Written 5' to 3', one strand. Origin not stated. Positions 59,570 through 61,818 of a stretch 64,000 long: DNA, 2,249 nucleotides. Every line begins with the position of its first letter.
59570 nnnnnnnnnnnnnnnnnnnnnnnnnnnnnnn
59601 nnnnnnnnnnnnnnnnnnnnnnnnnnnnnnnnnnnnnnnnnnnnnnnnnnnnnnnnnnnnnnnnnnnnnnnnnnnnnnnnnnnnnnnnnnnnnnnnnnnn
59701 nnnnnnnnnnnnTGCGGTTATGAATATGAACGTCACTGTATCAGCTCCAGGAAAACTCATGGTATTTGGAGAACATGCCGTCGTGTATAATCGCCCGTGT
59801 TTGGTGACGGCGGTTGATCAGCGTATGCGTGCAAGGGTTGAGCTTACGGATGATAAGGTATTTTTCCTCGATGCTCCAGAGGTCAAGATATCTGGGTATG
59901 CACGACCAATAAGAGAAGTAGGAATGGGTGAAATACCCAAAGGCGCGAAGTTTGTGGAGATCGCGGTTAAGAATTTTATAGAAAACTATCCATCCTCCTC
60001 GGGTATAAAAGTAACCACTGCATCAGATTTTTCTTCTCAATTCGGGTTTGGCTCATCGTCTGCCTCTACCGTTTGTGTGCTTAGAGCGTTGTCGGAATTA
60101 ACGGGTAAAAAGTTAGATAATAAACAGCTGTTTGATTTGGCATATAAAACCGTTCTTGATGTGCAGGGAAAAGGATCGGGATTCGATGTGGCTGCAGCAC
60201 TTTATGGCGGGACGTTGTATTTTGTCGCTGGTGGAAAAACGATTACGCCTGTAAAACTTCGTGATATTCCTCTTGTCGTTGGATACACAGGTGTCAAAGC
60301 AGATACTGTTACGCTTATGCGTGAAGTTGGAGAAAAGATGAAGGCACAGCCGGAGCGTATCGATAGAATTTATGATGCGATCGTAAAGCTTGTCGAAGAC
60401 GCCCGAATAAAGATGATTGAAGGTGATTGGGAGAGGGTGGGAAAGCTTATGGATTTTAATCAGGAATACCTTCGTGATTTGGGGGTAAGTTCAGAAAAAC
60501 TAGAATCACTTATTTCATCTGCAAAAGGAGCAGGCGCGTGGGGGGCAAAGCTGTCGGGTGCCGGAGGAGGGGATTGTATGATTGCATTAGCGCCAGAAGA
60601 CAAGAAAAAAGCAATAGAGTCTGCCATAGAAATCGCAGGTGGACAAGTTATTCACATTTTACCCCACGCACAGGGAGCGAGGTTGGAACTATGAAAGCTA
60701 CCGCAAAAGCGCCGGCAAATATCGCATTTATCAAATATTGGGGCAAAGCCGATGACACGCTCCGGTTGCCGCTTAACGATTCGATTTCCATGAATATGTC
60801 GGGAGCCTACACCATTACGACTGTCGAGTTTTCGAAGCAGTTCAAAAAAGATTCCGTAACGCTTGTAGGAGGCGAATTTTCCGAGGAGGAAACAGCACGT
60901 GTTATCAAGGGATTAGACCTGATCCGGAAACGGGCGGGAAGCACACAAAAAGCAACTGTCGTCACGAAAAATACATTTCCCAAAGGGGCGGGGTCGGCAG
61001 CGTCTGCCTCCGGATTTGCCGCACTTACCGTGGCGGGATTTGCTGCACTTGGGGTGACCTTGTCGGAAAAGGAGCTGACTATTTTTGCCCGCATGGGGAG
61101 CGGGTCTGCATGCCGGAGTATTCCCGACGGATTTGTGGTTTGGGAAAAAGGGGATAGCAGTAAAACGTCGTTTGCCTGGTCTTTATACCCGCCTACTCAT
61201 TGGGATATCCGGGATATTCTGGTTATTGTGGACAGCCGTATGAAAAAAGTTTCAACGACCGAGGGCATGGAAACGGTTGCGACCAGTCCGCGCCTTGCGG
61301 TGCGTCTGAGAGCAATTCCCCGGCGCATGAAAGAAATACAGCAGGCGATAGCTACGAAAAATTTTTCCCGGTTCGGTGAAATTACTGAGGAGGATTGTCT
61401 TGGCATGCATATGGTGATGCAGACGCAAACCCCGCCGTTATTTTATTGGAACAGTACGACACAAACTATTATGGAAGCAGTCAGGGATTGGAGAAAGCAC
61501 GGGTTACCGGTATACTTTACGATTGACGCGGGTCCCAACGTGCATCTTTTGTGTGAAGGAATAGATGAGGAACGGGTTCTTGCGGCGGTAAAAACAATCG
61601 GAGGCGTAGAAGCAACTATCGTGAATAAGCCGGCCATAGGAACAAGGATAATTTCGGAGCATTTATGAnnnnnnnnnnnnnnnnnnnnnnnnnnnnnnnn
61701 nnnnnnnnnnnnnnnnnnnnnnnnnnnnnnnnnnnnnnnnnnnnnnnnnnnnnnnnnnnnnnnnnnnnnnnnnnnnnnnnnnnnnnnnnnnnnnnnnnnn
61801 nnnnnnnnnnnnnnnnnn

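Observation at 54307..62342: Archaeal-type mevalonate pathway operon in a bacterium, with HMGCS-thiolase-DUF35 triad and two MVK-like kinases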

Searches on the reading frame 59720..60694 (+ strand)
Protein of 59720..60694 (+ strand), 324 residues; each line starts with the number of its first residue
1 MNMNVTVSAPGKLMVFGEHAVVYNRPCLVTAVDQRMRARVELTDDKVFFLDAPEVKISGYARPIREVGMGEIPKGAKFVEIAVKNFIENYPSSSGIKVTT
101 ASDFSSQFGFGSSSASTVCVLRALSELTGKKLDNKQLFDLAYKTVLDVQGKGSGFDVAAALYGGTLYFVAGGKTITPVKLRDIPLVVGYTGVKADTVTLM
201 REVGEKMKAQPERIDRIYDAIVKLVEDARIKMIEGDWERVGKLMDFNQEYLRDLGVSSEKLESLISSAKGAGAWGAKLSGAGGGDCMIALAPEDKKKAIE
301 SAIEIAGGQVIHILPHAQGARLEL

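Call 3: search_protein_families(library=pfam, proteins=[window:59720-60694:+], max_evalue=0.01)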
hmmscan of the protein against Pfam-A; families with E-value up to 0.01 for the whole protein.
window:59720-60694:+ (324 aa): 4 families
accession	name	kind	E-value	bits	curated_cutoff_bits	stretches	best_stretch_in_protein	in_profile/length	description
PF00288.32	GHMP_kinases_N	-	3.9e-17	62.7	22.3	1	79-164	3-87/87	GHMP kinases N terminal domain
PF08544.19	GHMP_kinases_C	-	1.3e-15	58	21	1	232-304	5-80/85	GHMP kinases C terminal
PF22700.2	MVD-like_N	-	0.0015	18.6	27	1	88-141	74-128/157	Diphosphomevalonate decarboxylase-like N-terminal domain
PF10509.15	GalKase_gal_bdg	-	0.0051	16.8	23.1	0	5-38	12-45/49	Galactokinase galactose-binding signature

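Call 4: search_protein_families(library=ncbifam, proteins=[window:59720-60694:+], max_evalue=0.01)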
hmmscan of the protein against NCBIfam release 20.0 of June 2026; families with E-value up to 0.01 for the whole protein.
window:59720-60694:+ (324 aa): 22 families
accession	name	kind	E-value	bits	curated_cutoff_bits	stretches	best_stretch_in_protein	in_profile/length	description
NF003036.0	PRK03926.1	equivalog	2.8e-68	230.2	403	1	5-323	2-299/302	mevalonate kinase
TIGR00549.1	mevalon_kin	equivalog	1.4e-59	201.8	163.05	1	9-290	1-276/276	mevalonate kinase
TIGR01220.1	Pmev_kin_Gr_pos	equivalog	6.5e-26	91.2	165.7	2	6-170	2-179/358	phosphomevalonate kinase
NF040957.1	Arch_PMK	equivalog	3.4e-25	89.2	500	1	7-294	2-290/316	phosphomevalonate kinase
NF001816.0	PRK00555.1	equivalog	1.5e-17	63.6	509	2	225-306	257-339/363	galactokinase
TIGR00131.1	gal_kin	equivalog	1.6e-14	53.7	226.65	2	188-303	252-362/388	galactokinase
NF003006.0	PRK03817.1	equivalog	2.6e-14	53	443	2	226-304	247-326/352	galactokinase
NF002288.1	PRK01212.1-4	equivalog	1.9e-12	46.8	194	1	71-304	50-279/303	homoserine kinase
NF009948.0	PRK13412.1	equivalog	5.5e-11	40.9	721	1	186-292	829-938/974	bifunctional fucokinase/fucose-1-phosphate guanylyltransferase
NF003472.0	PRK05101.1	equivalog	1.2e-10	40.9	499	2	4-137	20-154/382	galactokinase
NF049969.1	GlMnHpPKinHddA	equivalog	1.3e-09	38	600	1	82-312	87-325/338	D-glycero-D-manno-heptose 7-phosphate kinase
TIGR00191.1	thrB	equivalog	1.5e-09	37.2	168.25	1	70-305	52-279/304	homoserine kinase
NF003705.0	PRK05322.1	equivalog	3.1e-09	36.1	385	1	225-303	281-361/388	galactokinase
TIGR01920.1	Shik_kin_archae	equivalog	8.3e-08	31.9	126.85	1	76-312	50-265/266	shikimate kinase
NF002870.0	PRK03188.1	equivalog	1.9e-06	26.8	286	1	71-319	68-297/310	4-(cytidine 5'-diphospho)-2-C-methyl-D-erythritol kinase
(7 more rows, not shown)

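Call 8: search_solved_structures(query=window:59720-60694:+, max_evalue=0.001)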
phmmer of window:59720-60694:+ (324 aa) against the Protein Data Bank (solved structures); distinct sequences matched with E-value up to 0.001: 32.
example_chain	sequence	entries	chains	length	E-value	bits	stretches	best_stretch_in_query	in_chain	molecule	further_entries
6mde_A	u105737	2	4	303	8.1e-43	149.9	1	5-322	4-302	Mevalonate kinase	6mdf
4hac_A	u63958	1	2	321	9.4e-43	149.6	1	5-322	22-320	Mevalonate kinase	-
8teb_A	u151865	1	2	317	3.5e-35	124.8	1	5-316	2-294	Mevalonate kinase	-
2hfs_A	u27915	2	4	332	1.8e-32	115.8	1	11-302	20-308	Mevalonate kinase, putative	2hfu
1vis_A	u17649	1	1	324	7.9e-28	100.6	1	3-299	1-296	Mevalonate kinase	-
1kkh_A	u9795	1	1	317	1.1e-27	100.1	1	5-299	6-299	Mevalonate Kinase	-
2x7i_A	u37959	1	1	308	6.9e-19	71.3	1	9-308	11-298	MEVALONATE KINASE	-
8tfo_A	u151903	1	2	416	1e-18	70.7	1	95-296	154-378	Mevalonate kinase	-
2oi2_A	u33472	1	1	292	1.8e-15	60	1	102-292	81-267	Mevalonate kinase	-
3k17_A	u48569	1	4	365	6.5e-15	58.2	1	5-168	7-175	Lin0012 protein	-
1kvk_A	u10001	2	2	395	1.7e-14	56.8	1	102-303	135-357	mevalonate kinase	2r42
2r3v_A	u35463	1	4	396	5.3e-13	51.9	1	140-292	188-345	Mevalonate kinase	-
4usk_A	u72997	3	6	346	1.4e-12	50.5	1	86-310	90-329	PUTATIVE SUGAR KINASE | SUGAR KINASE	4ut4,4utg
3k85_A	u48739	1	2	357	3.6e-12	49.2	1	75-308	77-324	D-glycero-D-manno-heptose 1-phosphate kinase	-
1s4e_A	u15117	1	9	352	1.1e-11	47.6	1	225-303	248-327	Galactokinase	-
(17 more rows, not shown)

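Call 64: list_cluster_members(proteins=[P0001, P0121, window:59720-60694:+, window:60691-61668:+, window:57657-57959:+])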
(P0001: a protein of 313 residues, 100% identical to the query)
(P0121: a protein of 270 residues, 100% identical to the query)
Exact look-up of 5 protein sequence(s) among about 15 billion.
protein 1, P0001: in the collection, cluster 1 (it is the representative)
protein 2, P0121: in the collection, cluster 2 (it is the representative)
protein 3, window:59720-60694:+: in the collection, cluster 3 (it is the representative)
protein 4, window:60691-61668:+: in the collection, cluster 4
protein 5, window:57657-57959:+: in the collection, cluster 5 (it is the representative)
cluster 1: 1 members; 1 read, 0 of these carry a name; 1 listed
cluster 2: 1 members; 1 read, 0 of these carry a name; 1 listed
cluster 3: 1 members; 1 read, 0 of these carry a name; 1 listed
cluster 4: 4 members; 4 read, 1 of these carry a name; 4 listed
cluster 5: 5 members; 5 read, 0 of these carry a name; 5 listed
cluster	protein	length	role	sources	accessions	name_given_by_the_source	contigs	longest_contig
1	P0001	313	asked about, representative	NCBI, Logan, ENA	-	-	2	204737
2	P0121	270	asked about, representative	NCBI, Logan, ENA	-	-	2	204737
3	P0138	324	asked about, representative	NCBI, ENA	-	-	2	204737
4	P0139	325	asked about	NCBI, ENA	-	-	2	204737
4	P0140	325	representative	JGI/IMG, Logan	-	-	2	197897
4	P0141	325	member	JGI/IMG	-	diphosphomevalonate decarboxylase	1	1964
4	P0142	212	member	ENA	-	-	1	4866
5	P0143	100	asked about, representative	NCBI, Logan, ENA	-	-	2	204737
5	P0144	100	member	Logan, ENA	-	-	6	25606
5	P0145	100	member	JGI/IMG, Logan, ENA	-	-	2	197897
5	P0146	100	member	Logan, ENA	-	-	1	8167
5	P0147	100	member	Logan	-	-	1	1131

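Call 71: search_protein_families(library=ncbifam, proteins=[L092:6086-7036:+, L092:7033-8004:+], max_evalue=0.00001)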
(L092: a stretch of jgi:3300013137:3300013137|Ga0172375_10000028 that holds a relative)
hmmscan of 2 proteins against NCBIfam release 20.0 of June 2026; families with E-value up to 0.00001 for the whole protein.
L092:6086-7036:+ (316 aa): 9 families
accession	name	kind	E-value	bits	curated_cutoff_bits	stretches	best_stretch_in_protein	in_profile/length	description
TIGR00549.1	mevalon_kin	equivalog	3e-51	174.6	163.05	1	8-270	1-269/276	mevalonate kinase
NF003036.0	PRK03926.1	equivalog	1.5e-42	145.7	403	1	4-312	2-299/302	mevalonate kinase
TIGR01220.1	Pmev_kin_Gr_pos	equivalog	6.7e-18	64.9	165.7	1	90-282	118-333/358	phosphomevalonate kinase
NF040957.1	Arch_PMK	equivalog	2.2e-09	37.3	500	1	6-270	2-279/316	phosphomevalonate kinase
NF002288.1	PRK01212.1-4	equivalog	2.1e-08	33.5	194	1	68-270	68-259/303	homoserine kinase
NF003006.0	PRK03817.1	equivalog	2.4e-08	33.3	443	1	56-127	69-138/352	galactokinase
TIGR00191.1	thrB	equivalog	2.4e-08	33.2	168.25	1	41-132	46-134/304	homoserine kinase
TIGR01920.1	Shik_kin_archae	equivalog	1.5e-07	31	126.85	1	39-127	29-118/266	shikimate kinase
TIGR00131.1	gal_kin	equivalog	2.1e-06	26.9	226.65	0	68-181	102-214/388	galactokinase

L092:7033-8004:+ (323 aa): 14 families
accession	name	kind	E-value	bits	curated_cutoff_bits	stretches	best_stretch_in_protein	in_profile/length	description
TIGR00549.1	mevalon_kin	equivalog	7.1e-65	219.2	163.05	1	8-289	1-276/276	mevalonate kinase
NF003036.0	PRK03926.1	equivalog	9.2e-65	218.7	403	1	4-322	2-299/302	mevalonate kinase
TIGR01220.1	Pmev_kin_Gr_pos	equivalog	3.3e-24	85.6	165.7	2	5-168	2-178/358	phosphomevalonate kinase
NF040957.1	Arch_PMK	equivalog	3.7e-20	72.7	500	1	6-290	2-287/316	phosphomevalonate kinase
NF001816.0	PRK00555.1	equivalog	1.2e-18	67.3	509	2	222-306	255-340/363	galactokinase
TIGR00131.1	gal_kin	equivalog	2.7e-15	56.2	226.65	1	201-301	265-361/388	galactokinase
NF003472.0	PRK05101.1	equivalog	2.4e-13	49.8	499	1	212-304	261-358/382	galactokinase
NF003006.0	PRK03817.1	equivalog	6e-12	45.2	443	1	223-304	245-327/352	galactokinase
NF049969.1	GlMnHpPKinHddA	equivalog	3.5e-10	39.9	600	1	27-312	32-326/338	D-glycero-D-manno-heptose 7-phosphate kinase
NF003705.0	PRK05322.1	equivalog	1.4e-09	37.2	385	1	210-302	265-361/388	galactokinase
TIGR01920.1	Shik_kin_archae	equivalog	6.2e-08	32.3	126.85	1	65-310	40-264/266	shikimate kinase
NF009948.0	PRK13412.1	equivalog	7.9e-08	30.4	721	1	185-287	829-932/974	bifunctional fucokinase/fucose-1-phosphate guanylyltransferase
NF002288.1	PRK01212.1-4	equivalog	2.7e-07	29.9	194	1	79-303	61-279/303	homoserine kinase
TIGR01219.1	Pmev_kin_ERG8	equivalog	8.9e-06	24.9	376.95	0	105-173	153-235/456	phosphomevalonate kinase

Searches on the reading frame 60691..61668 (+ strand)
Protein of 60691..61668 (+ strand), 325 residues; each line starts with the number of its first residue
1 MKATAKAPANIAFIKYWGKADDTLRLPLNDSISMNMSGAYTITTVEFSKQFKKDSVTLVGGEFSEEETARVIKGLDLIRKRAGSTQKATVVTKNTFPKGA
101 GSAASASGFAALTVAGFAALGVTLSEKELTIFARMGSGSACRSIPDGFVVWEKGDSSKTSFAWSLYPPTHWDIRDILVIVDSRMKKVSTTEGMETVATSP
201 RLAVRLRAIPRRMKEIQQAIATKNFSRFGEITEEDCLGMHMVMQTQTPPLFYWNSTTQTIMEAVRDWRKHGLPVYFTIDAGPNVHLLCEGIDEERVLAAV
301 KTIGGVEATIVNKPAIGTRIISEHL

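Call 3: search_protein_families(library=pfam, proteins=[window:60691-61668:+], max_evalue=0.01)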
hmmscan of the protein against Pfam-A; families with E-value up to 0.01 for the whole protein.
window:60691-61668:+ (325 aa): 3 families
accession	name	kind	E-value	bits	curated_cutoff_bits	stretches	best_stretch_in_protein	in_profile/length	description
PF22700.2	MVD-like_N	-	1.4e-55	187.7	27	1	7-162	1-157/157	Diphosphomevalonate decarboxylase-like N-terminal domain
PF18376.6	MDD_C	-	2.9e-27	96.1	23.2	1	177-303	3-133/186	Mevalonate 5-diphosphate decarboxylase C-terminal domain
PF00288.32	GHMP_kinases_N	-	1.2e-05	25.9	22.3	1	71-140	3-70/87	GHMP kinases N terminal domain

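Call 4: search_protein_families(library=ncbifam, proteins=[window:60691-61668:+], max_evalue=0.01)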
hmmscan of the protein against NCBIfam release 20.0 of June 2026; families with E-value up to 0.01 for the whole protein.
window:60691-61668:+ (325 aa): 5 families
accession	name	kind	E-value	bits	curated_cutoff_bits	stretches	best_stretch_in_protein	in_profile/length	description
TIGR01240.1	mevDPdecarb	equivalog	3.1e-81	272.7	171.35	1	4-299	2-299/305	diphosphomevalonate decarboxylase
NF040704.1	IPP_alt_MvaD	equivalog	2.3e-47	161.7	475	1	2-310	1-306/323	phosphomevalonate decarboxylase MvaD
NF040847.1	mev_decarb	equivalog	6.2e-09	35.5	560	1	11-288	44-319/350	bisphosphomevalonate decarboxylase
NF040848.1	mev_kinase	equivalog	1.3e-06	27.7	440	1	5-304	8-305/323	mevalonate-3-kinase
NF011205.0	PRK14611.1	equivalog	0.004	16.7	364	1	63-135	56-128/275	4-(cytidine 5'-diphospho)-2-C-methyl-D-erythritol kinase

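Call 9: search_solved_structures(query=window:60691-61668:+, max_evalue=0.001)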
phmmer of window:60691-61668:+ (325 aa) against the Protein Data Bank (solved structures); distinct sequences matched with E-value up to 0.001: 18.
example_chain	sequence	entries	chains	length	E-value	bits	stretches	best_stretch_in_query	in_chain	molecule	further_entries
6n0z_A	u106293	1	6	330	1.2e-85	290.8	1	2-315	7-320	Diphosphomevalonate decarboxylase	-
6n0x_A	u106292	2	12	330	5.5e-84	285.3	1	2-315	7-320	Diphosphomevalonate decarboxylase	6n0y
5v2l_A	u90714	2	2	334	3.4e-63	217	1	4-292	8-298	Mevalonate diphosphate decarboxylase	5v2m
6e2s_A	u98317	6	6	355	4.2e-63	216.7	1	4-292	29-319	Mevalonate diphosphate decarboxylase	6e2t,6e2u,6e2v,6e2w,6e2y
2hk2_A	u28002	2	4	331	1.4e-60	208.4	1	4-300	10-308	Diphosphomevalonate decarboxylase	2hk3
3qt5_A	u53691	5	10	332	7.6e-57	196.2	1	4-298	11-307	Mevalonate diphosphate decarboxylase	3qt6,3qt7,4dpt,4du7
3qt8_A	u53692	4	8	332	1e-56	195.7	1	4-298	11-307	Mevalonate diphosphate decarboxylase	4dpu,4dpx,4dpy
4dpw_A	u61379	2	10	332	1e-55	192.5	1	4-298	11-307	Mevalonate diphosphate decarboxylase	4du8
6n10_A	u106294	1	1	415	9.6e-50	172.9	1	3-288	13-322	Diphosphomevalonate decarboxylase MVD1, peroxisomal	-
5gmd_A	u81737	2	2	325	1.8e-47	165.4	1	3-322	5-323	Diphosphomevalonate decarboxylase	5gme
4z7c_A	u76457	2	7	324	1.8e-47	165.4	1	3-322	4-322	Diphosphomevalonate decarboxylase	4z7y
6xr5_A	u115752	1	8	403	3.9e-47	164.3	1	2-301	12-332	Diphosphomevalonate decarboxylase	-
3f0n_A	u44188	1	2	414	9.9e-46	159.7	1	3-287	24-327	MEVALONATE PYROPHOSPHATE DECARBOXYLASE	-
1fi4_A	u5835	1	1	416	1.2e-44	156.2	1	3-301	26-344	MEVALONATE 5-DIPHOSPHATE DECARBOXYLASE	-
3d4j_A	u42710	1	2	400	1.7e-43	152.4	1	3-287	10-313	Diphosphomevalonate decarboxylase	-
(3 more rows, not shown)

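Call 16: search_solved_structures(query=window:60691-61668:+, max_evalue=1e-50, show_alignments=4)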
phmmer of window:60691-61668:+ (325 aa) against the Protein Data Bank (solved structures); distinct sequences matched with E-value up to 1e-50: 8.
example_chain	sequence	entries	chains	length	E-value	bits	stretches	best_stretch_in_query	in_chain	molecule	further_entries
6n0z_A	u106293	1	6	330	1.2e-85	290.8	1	2-315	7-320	Diphosphomevalonate decarboxylase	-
6n0x_A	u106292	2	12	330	5.5e-84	285.3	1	2-315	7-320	Diphosphomevalonate decarboxylase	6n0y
5v2l_A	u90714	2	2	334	3.4e-63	217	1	4-292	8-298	Mevalonate diphosphate decarboxylase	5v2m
6e2s_A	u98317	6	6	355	4.2e-63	216.7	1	4-292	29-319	Mevalonate diphosphate decarboxylase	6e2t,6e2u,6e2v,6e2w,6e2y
2hk2_A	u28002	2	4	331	1.4e-60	208.4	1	4-300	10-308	Diphosphomevalonate decarboxylase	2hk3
3qt5_A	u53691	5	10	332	7.6e-57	196.2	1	4-298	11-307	Mevalonate diphosphate decarboxylase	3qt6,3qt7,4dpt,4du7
3qt8_A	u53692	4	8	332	1e-56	195.7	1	4-298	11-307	Mevalonate diphosphate decarboxylase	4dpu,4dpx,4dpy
4dpw_A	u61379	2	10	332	1e-55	192.5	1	4-298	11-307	Mevalonate diphosphate decarboxylase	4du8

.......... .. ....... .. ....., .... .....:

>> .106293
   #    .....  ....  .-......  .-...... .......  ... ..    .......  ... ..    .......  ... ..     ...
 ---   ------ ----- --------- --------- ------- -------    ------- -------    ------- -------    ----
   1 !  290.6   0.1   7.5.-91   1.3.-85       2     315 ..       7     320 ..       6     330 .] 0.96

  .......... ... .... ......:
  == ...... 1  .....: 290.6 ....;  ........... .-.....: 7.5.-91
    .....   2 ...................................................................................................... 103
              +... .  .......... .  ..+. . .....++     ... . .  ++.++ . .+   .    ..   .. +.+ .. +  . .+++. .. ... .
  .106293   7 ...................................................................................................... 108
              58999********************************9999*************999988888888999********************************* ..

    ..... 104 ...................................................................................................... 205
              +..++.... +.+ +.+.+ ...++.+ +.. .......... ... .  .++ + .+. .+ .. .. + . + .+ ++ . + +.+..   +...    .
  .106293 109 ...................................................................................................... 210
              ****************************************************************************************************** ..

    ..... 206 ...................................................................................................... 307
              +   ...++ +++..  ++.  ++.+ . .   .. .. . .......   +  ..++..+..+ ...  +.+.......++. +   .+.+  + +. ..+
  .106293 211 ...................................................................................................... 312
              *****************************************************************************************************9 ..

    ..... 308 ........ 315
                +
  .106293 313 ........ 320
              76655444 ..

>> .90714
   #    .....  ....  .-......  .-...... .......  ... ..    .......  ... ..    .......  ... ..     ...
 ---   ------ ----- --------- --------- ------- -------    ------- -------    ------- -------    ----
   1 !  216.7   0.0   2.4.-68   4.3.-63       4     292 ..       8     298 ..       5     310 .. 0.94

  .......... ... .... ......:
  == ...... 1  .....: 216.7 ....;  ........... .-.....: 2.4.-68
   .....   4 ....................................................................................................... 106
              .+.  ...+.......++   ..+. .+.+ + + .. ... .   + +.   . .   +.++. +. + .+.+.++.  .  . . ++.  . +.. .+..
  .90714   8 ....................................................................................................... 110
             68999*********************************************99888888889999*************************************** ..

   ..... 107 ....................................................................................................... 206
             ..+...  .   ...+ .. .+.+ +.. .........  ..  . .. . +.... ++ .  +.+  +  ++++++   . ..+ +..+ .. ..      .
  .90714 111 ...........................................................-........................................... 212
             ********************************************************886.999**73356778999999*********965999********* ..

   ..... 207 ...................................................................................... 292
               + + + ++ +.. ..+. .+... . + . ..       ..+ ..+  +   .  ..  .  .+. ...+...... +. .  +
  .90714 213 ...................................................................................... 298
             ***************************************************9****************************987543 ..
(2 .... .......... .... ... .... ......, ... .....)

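Call 71: search_protein_families(library=ncbifam, proteins=[L092:6086-7036:+, L092:7033-8004:+], max_evalue=0.00001)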
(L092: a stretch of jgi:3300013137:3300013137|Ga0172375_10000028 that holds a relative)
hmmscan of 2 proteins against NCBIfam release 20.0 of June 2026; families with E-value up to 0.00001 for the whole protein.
L092:6086-7036:+ (316 aa): 9 families
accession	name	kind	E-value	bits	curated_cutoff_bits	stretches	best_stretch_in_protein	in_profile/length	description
TIGR00549.1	mevalon_kin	equivalog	3e-51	174.6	163.05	1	8-270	1-269/276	mevalonate kinase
NF003036.0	PRK03926.1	equivalog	1.5e-42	145.7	403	1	4-312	2-299/302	mevalonate kinase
TIGR01220.1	Pmev_kin_Gr_pos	equivalog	6.7e-18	64.9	165.7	1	90-282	118-333/358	phosphomevalonate kinase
NF040957.1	Arch_PMK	equivalog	2.2e-09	37.3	500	1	6-270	2-279/316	phosphomevalonate kinase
NF002288.1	PRK01212.1-4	equivalog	2.1e-08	33.5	194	1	68-270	68-259/303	homoserine kinase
NF003006.0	PRK03817.1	equivalog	2.4e-08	33.3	443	1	56-127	69-138/352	galactokinase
TIGR00191.1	thrB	equivalog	2.4e-08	33.2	168.25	1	41-132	46-134/304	homoserine kinase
TIGR01920.1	Shik_kin_archae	equivalog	1.5e-07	31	126.85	1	39-127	29-118/266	shikimate kinase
TIGR00131.1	gal_kin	equivalog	2.1e-06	26.9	226.65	0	68-181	102-214/388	galactokinase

L092:7033-8004:+ (323 aa): 14 families
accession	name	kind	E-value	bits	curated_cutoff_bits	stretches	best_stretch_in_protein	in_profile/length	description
TIGR00549.1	mevalon_kin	equivalog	7.1e-65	219.2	163.05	1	8-289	1-276/276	mevalonate kinase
NF003036.0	PRK03926.1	equivalog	9.2e-65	218.7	403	1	4-322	2-299/302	mevalonate kinase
TIGR01220.1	Pmev_kin_Gr_pos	equivalog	3.3e-24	85.6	165.7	2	5-168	2-178/358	phosphomevalonate kinase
NF040957.1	Arch_PMK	equivalog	3.7e-20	72.7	500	1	6-290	2-287/316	phosphomevalonate kinase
NF001816.0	PRK00555.1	equivalog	1.2e-18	67.3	509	2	222-306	255-340/363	galactokinase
TIGR00131.1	gal_kin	equivalog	2.7e-15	56.2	226.65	1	201-301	265-361/388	galactokinase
NF003472.0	PRK05101.1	equivalog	2.4e-13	49.8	499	1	212-304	261-358/382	galactokinase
NF003006.0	PRK03817.1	equivalog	6e-12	45.2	443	1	223-304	245-327/352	galactokinase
NF049969.1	GlMnHpPKinHddA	equivalog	3.5e-10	39.9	600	1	27-312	32-326/338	D-glycero-D-manno-heptose 7-phosphate kinase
NF003705.0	PRK05322.1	equivalog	1.4e-09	37.2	385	1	210-302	265-361/388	galactokinase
TIGR01920.1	Shik_kin_archae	equivalog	6.2e-08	32.3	126.85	1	65-310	40-264/266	shikimate kinase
NF009948.0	PRK13412.1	equivalog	7.9e-08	30.4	721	1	185-287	829-932/974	bifunctional fucokinase/fucose-1-phosphate guanylyltransferase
NF002288.1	PRK01212.1-4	equivalog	2.7e-07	29.9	194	1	79-303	61-279/303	homoserine kinase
TIGR01219.1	Pmev_kin_ERG8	equivalog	8.9e-06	24.9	376.95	0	105-173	153-235/456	phosphomevalonate kinase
